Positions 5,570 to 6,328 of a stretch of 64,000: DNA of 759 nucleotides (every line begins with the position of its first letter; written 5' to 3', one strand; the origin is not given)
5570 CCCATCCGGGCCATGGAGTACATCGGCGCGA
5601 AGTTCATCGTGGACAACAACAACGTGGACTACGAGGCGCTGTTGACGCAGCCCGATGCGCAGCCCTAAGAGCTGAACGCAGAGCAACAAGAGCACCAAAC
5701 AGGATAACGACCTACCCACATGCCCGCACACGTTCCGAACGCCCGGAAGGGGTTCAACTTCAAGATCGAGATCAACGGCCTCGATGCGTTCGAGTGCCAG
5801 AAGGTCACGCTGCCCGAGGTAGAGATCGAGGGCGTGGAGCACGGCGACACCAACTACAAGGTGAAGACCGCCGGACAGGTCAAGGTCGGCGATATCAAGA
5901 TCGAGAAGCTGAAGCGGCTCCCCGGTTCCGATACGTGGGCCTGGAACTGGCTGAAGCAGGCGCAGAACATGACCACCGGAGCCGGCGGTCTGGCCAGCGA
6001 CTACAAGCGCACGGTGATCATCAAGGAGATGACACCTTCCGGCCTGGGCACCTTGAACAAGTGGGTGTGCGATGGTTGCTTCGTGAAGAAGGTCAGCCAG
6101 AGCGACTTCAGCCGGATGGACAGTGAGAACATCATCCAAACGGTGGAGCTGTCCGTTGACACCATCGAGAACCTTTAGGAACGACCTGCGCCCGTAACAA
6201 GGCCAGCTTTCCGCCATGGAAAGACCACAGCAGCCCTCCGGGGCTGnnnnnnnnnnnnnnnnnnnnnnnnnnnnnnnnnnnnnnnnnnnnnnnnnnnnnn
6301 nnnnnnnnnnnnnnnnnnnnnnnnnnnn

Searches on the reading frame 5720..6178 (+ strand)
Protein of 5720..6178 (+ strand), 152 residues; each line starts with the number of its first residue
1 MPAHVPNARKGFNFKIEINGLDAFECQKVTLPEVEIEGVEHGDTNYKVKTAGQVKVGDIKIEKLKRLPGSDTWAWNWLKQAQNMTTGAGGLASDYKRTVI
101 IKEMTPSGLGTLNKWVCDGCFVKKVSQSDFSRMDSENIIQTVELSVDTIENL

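Call 7: search_protein_families(library=pfam, proteins=[window:5720-6178:+], max_evalue=0.01)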
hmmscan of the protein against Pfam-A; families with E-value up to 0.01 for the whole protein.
window:5720-6178:+ (152 aa): 1 family
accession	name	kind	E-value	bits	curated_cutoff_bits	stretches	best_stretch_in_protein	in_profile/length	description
PF06841.18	Phage_T4_gp19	-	2.2e-15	57.1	28.2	1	11-149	2-133/134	T4-like virus tail tube protein gp19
